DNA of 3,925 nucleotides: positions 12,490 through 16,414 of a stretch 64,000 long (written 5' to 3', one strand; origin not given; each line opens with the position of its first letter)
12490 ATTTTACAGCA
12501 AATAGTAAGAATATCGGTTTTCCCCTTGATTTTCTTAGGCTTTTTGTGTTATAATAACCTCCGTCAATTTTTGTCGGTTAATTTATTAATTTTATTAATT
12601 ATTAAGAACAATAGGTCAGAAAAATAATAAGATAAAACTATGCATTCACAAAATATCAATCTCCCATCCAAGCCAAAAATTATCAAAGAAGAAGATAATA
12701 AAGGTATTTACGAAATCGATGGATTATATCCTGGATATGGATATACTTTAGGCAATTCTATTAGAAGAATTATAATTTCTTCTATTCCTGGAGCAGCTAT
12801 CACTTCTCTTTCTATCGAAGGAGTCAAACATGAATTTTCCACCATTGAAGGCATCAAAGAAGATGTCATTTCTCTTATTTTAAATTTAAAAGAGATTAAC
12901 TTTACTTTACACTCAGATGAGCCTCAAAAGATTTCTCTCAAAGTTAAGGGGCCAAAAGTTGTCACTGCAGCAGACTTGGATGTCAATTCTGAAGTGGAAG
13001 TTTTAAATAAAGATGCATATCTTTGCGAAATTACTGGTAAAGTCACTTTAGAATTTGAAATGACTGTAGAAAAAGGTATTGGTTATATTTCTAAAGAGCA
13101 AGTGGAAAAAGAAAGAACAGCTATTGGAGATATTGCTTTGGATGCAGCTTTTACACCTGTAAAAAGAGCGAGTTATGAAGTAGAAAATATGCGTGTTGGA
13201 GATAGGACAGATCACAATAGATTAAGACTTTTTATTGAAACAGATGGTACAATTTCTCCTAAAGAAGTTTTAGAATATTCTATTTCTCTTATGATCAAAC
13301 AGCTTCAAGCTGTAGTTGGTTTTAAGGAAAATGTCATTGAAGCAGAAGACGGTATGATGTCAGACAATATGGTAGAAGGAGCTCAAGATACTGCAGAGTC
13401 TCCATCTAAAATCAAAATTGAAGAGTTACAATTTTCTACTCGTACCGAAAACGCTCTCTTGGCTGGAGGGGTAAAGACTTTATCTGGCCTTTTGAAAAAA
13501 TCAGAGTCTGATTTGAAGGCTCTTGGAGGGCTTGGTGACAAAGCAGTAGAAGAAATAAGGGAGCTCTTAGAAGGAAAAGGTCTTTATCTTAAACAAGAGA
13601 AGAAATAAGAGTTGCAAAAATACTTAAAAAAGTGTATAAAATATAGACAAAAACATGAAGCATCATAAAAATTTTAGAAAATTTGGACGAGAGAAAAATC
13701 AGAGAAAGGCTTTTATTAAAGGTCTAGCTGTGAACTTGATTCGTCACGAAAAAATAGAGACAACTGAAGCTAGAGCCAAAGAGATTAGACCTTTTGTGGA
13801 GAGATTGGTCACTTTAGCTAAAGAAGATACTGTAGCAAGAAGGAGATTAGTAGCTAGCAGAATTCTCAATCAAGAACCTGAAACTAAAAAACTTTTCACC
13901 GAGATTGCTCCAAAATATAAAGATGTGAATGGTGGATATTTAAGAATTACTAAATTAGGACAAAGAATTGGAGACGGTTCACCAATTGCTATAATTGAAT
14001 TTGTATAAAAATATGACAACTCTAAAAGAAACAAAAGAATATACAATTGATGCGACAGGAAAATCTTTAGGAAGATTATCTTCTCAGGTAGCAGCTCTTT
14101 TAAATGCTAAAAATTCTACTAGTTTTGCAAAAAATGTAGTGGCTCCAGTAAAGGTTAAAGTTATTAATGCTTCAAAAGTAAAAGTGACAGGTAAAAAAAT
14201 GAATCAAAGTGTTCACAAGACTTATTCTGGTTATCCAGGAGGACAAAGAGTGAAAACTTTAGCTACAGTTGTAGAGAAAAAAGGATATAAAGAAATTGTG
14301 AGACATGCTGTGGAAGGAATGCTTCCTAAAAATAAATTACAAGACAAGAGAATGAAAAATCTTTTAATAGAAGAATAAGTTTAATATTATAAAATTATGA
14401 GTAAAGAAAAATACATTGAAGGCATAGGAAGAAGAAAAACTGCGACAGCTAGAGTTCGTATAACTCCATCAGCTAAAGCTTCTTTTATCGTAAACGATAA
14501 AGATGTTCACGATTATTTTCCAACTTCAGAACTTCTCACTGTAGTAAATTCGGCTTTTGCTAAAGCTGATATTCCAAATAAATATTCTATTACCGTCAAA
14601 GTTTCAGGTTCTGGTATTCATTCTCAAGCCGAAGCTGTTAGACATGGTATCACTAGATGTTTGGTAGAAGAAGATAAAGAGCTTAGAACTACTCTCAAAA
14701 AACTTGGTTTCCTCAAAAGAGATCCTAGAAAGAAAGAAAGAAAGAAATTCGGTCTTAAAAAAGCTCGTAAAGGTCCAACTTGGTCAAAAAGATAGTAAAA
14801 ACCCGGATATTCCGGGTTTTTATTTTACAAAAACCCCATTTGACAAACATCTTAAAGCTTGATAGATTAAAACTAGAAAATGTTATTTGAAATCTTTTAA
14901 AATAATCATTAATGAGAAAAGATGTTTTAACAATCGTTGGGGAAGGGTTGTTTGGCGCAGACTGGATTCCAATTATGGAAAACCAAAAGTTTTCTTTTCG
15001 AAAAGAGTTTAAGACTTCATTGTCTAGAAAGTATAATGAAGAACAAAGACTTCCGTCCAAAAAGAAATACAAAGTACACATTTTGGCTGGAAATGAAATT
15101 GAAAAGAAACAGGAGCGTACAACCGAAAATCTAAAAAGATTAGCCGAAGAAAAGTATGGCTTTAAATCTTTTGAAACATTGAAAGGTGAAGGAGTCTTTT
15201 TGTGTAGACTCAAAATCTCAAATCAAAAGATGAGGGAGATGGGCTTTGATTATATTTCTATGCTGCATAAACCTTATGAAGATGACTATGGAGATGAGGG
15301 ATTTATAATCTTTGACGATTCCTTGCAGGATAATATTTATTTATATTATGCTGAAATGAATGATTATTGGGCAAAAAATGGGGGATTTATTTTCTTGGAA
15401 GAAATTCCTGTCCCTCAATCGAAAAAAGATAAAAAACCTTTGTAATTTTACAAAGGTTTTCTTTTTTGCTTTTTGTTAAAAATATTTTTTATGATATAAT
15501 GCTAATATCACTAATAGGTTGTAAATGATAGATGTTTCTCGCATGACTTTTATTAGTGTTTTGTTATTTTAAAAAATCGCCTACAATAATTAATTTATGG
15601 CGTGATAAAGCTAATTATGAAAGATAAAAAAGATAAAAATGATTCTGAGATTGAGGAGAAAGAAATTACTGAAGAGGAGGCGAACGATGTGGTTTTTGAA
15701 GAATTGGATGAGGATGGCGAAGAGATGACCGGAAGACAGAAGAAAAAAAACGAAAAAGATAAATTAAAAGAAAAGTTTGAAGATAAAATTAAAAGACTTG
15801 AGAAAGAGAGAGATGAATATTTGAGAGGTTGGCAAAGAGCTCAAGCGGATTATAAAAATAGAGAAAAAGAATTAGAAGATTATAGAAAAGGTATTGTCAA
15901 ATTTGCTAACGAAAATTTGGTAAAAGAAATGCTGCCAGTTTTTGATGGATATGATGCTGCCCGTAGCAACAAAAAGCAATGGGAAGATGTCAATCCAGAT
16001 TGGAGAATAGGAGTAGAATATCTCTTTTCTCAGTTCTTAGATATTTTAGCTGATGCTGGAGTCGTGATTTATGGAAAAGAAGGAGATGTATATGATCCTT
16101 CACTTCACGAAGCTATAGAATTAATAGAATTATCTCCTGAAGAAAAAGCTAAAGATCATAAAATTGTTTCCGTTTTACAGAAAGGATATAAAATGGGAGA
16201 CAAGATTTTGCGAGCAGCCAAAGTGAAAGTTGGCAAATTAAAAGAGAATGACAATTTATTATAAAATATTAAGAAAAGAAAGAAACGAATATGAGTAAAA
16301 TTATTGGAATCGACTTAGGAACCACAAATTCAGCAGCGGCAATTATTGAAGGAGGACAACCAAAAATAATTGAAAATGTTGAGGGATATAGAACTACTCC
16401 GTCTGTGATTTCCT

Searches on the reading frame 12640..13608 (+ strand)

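Call 47: search_protein_families(library=pfam, proteins=[window:12640-13608:+], max_evalue=0.00001)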
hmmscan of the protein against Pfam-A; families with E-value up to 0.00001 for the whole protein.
window:12640-13608:+ (322 aa): 3 families
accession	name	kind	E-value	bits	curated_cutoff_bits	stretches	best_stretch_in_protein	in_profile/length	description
PF01000.31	RNA_pol_A_bac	-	6.3e-31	107.5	33.9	1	58-172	2-119/119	RNA polymerase Rpb3/RpoA insert domain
PF01193.29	RNA_pol_L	-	9.1e-19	67.4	24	1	31-222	5-74/74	RNA polymerase Rpb3/Rpb11 dimerisation domain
PF03118.21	RNA_pol_A_CTD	-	2.3e-13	50.1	23.8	1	254-311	9-66/67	Bacterial RNA polymerase, alpha chain C terminal domain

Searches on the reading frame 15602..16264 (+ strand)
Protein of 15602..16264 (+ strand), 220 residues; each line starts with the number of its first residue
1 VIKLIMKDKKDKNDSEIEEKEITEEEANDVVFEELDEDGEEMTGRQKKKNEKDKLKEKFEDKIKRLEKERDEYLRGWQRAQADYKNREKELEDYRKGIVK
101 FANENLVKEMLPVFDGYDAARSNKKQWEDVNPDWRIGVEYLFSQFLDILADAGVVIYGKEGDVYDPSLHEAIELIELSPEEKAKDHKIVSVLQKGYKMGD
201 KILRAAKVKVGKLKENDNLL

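Call 67: search_protein_families(library=pfam, proteins=[window:15602-16264:+], max_evalue=0.00001)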
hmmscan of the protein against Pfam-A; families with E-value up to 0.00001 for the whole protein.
window:15602-16264:+ (220 aa): 1 family
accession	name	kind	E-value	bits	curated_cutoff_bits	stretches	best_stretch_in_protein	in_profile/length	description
PF01025.24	GrpE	-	3.6e-35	121.5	25.8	1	46-212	3-165/165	GrpE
